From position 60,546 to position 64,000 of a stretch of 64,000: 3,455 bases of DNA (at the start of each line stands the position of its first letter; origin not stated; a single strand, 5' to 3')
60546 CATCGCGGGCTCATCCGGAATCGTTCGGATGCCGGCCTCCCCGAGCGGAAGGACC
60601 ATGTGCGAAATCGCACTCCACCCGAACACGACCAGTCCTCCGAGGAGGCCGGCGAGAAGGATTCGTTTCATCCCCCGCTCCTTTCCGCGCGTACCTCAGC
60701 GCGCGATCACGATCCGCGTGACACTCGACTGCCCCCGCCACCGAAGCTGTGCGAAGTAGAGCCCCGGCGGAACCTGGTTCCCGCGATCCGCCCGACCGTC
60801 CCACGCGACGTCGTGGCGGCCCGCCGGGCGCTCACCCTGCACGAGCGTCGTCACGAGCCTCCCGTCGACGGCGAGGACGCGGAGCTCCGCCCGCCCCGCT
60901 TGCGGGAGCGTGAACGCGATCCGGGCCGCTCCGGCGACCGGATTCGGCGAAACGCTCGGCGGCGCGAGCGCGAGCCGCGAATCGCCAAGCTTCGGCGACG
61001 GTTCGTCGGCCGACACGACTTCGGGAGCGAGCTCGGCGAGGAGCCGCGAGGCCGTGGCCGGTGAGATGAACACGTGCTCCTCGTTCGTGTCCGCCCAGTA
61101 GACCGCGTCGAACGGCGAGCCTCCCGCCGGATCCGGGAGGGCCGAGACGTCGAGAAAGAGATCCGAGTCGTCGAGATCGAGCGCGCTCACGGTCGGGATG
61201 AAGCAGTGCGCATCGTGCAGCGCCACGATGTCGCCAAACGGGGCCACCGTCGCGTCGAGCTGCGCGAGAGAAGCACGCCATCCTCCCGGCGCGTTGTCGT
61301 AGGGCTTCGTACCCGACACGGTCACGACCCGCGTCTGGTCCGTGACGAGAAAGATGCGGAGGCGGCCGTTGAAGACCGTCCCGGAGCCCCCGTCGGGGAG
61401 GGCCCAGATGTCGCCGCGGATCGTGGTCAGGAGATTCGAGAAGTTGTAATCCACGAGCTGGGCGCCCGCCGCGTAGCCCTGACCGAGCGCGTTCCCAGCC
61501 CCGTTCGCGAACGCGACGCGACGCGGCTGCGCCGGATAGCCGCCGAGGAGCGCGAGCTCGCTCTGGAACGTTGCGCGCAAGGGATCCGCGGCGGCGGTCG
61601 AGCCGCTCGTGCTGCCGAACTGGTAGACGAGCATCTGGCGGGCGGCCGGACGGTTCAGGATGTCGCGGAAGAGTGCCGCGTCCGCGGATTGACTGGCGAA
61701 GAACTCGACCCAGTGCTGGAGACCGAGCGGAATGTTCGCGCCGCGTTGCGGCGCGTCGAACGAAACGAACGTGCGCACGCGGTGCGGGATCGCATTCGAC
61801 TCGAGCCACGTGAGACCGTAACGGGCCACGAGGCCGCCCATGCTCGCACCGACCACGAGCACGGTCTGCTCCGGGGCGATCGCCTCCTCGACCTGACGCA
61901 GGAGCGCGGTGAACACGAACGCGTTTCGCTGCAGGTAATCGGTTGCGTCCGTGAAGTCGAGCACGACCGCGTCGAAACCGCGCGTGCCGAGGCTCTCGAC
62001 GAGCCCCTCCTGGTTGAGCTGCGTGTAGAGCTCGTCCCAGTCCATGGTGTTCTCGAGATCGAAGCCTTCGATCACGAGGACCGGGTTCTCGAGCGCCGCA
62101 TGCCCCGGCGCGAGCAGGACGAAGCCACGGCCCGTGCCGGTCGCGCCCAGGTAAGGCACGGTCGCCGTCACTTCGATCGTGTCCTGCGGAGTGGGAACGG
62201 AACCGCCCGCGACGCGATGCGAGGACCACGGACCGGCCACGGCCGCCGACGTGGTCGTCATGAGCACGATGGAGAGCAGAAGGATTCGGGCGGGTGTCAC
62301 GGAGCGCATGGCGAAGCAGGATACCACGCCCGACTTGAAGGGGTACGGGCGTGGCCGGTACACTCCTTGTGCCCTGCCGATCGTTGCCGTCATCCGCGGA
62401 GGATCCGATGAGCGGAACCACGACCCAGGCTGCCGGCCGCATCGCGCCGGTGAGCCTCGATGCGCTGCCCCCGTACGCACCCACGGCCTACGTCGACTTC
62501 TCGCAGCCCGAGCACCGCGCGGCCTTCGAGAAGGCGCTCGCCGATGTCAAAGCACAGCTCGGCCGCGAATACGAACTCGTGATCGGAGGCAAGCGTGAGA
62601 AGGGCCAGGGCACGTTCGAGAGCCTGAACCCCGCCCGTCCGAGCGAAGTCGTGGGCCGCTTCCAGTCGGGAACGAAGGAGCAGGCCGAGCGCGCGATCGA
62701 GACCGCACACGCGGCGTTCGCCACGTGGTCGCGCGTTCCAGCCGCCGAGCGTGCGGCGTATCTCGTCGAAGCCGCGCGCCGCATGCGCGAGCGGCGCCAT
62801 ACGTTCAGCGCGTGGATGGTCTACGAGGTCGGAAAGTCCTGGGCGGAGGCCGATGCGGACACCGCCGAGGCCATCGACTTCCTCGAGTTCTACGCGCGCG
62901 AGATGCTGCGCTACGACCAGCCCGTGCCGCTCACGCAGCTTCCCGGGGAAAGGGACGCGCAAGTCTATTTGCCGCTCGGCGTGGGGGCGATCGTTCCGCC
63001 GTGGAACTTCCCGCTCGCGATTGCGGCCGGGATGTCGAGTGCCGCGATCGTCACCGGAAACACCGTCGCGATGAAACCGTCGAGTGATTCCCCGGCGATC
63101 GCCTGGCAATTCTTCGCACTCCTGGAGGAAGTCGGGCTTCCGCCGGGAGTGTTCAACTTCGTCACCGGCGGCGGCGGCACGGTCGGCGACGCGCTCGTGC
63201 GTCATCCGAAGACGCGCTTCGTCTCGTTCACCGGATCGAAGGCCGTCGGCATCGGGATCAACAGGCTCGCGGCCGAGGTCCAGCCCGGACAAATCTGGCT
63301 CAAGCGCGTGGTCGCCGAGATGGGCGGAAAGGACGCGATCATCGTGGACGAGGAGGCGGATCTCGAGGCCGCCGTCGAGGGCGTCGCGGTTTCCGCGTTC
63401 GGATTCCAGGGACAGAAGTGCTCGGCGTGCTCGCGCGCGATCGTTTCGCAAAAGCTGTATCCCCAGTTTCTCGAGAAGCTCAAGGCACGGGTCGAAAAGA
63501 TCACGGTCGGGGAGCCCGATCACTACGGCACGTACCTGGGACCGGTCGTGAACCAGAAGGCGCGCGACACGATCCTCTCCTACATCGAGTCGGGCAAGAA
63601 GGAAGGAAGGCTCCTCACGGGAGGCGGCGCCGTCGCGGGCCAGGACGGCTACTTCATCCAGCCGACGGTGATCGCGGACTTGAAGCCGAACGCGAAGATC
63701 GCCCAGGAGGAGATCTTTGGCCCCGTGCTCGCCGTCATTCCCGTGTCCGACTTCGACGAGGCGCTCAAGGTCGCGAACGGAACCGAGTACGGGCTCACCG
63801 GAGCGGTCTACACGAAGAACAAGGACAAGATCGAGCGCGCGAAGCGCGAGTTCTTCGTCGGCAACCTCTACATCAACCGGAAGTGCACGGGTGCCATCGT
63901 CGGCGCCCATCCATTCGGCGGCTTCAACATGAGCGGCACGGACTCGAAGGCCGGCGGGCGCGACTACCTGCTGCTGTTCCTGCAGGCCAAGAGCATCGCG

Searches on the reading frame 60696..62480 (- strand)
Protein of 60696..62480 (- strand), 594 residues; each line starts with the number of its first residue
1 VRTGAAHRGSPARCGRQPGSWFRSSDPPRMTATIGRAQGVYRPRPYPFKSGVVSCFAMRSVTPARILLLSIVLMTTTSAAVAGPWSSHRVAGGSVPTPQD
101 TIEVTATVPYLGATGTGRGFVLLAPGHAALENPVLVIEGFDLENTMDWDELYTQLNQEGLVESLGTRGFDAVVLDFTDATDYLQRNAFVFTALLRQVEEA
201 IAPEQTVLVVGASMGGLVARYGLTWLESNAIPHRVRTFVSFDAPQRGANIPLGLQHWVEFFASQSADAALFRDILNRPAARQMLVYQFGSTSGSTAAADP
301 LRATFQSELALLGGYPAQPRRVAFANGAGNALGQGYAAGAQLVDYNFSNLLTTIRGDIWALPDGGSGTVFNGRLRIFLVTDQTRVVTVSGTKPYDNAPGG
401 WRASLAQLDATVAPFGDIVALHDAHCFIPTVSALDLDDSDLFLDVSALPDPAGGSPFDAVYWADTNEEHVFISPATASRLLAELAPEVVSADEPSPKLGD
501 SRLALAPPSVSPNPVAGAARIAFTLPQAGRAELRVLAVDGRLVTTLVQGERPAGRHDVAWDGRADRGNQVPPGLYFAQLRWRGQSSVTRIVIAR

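Call 69: search_protein_families(library=pfam, proteins=[window:60696-62480:-], max_evalue=0.001)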
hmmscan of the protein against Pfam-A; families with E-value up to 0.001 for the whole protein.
window:60696-62480:- (594 aa): 4 families
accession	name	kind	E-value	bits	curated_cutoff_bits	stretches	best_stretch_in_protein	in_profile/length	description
PF13860.13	FlgD_ig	-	4.6e-10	39.8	27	1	517-575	8-69/79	FlgD Ig-like domain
PF07819.20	PGAP1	-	1.2e-05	25.7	24.3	1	193-252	79-136/233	PGAP1-like alpha/beta domain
PF02089.21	Palm_thioest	-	9.6e-05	22.6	26.8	1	133-249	1-114/254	Palmitoyl protein thioesterase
PF02450.21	LCAT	-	0.0001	22.1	21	1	183-248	98-165/392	Lecithin:cholesterol acyltransferase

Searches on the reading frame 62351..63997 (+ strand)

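Call 69: search_protein_families(library=pfam, proteins=[window:62351-63997:+], max_evalue=0.001)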
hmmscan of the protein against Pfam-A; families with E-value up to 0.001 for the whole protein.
window:62351-63997:+ (549 aa): 1 family
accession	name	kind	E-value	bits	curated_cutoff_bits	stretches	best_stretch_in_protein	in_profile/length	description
PF00171.27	Aldedh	-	8.7e-151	503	23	1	85-549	5-461/461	Aldehyde dehydrogenase family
